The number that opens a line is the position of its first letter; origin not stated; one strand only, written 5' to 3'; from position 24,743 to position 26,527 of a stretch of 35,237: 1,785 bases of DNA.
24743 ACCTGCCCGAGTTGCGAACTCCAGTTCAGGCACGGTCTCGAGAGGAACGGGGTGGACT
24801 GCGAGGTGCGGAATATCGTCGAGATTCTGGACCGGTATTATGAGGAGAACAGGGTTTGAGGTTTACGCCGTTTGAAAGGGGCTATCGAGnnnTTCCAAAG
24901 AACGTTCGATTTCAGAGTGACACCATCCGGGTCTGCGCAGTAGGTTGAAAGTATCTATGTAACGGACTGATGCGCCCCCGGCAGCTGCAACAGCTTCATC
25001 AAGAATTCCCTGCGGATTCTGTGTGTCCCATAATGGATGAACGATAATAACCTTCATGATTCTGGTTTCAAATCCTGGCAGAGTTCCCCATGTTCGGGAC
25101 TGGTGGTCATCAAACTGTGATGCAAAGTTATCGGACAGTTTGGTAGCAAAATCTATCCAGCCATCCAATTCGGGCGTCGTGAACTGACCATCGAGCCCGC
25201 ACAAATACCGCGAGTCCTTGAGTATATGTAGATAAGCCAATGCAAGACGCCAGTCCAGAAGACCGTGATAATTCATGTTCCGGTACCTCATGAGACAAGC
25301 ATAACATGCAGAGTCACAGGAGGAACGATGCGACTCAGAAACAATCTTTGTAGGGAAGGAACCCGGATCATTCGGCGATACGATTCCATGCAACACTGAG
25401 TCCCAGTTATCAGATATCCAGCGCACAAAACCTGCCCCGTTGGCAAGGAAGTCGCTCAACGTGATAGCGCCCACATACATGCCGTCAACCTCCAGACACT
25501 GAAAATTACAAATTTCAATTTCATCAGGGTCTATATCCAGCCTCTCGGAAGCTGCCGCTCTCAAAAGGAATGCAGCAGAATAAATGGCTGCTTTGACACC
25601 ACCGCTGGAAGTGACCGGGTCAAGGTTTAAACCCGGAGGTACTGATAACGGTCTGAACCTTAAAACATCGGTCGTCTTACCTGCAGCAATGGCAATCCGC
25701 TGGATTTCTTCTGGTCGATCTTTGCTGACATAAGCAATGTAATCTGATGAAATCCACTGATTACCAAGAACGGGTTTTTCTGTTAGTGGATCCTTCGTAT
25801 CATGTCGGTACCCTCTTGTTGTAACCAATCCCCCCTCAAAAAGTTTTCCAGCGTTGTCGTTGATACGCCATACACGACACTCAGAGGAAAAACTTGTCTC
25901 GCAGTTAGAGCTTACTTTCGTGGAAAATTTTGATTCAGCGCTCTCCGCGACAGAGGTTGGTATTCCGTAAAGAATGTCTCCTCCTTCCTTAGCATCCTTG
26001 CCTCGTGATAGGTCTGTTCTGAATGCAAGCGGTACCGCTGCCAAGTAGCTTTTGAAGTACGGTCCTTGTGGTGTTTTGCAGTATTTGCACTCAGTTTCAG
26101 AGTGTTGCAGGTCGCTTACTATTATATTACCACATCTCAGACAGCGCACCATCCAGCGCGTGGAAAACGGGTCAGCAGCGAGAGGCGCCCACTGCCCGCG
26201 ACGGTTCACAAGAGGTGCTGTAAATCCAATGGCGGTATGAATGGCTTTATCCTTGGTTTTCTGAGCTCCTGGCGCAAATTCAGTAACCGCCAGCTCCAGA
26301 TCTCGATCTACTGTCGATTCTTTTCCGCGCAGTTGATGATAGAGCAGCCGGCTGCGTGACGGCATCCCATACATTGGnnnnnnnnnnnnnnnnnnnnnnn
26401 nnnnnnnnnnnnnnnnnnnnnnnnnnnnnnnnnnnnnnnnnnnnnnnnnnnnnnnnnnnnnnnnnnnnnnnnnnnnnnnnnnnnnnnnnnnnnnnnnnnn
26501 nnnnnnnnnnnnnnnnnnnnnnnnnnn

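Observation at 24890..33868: Translationally coupled cassette (micro-ORF, 686 aa, 339 aa, 1,927-aa DEAH/DUF1998 helicase): Druantia-like but unclassifiable candidate archaeal defence system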

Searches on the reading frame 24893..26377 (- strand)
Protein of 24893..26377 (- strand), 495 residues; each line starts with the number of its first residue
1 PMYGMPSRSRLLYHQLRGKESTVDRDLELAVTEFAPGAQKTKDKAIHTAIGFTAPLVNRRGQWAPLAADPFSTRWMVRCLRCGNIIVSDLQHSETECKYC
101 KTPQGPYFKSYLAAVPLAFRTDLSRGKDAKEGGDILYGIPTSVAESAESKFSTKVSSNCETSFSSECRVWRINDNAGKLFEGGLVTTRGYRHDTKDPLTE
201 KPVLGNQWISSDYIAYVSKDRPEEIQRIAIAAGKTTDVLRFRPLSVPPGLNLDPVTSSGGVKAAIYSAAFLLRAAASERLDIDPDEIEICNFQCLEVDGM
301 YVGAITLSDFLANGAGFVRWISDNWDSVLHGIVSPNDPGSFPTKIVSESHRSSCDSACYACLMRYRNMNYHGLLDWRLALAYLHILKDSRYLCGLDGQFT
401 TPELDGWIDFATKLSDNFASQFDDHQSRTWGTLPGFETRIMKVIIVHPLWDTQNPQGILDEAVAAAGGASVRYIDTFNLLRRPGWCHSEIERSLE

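Call 60: search_solved_structures(query=window:24893-26377:-, max_evalue=10, show_alignments=3)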
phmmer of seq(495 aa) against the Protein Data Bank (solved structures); distinct sequences matched with E-value up to 10: 2.
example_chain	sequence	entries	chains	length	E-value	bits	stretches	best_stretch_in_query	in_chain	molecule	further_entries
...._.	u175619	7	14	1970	3.1e-43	151.1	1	1-483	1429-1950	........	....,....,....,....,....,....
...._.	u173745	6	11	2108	8e-08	34.2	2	264-385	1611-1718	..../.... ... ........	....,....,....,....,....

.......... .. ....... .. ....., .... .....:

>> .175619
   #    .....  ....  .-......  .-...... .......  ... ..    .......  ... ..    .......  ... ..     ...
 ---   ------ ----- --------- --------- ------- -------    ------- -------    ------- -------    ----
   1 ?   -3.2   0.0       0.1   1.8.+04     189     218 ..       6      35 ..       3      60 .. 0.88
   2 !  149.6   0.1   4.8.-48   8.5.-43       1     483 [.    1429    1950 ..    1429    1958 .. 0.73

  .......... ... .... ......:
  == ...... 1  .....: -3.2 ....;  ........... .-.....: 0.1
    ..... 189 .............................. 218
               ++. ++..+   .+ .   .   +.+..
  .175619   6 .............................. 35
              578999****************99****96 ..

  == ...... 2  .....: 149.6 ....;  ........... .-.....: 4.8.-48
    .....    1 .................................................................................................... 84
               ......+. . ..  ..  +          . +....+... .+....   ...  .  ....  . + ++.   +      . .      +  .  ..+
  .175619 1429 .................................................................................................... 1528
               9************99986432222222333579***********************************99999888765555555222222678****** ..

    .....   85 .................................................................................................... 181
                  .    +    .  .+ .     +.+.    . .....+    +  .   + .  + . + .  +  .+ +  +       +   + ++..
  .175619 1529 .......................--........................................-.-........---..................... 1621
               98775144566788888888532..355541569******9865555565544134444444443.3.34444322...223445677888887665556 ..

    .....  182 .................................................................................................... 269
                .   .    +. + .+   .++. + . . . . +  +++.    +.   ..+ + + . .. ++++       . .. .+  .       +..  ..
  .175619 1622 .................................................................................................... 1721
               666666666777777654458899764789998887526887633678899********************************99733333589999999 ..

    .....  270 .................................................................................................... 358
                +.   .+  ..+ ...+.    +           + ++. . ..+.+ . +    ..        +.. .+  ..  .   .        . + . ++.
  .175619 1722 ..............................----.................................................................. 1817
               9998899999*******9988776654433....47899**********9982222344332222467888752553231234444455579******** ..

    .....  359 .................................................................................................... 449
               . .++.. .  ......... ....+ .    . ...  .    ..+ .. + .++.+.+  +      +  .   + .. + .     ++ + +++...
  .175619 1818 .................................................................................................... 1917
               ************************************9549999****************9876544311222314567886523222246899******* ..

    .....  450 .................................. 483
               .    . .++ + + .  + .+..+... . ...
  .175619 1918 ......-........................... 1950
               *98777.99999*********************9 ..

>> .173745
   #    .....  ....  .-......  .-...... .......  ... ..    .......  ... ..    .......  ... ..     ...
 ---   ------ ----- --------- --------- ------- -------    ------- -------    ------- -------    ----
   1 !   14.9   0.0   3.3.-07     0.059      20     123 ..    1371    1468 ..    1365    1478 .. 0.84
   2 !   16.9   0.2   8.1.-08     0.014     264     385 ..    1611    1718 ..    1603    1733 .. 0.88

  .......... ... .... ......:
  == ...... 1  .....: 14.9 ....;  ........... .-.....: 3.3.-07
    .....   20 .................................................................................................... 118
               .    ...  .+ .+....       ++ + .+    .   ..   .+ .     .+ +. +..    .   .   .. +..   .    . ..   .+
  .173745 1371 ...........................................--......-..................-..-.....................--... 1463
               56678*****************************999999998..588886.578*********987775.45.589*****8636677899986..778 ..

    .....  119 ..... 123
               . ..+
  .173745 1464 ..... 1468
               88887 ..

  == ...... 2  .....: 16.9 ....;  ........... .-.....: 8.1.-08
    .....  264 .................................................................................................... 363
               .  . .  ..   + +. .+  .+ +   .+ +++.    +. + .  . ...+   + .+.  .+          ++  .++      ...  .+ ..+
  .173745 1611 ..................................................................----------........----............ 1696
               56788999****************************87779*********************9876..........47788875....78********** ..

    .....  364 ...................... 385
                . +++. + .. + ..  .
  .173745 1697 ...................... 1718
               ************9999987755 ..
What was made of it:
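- On YprA/MrfA helicase family: The C1786-x3-C1790-x2-C1793 cluster aligns with the same motif in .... and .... (call 60).
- Closest known: Druantia type III. Same: Both have a giant YprA-family helicase with the same C-terminal C-x3-C-x2-C cluster (call 60).
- Checked: The C-terminal cluster C1786-x3-C1790-x2-C1793 is nevertheless present, and it aligns with the same motif in two solved DruE-like structures, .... and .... (call 60).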
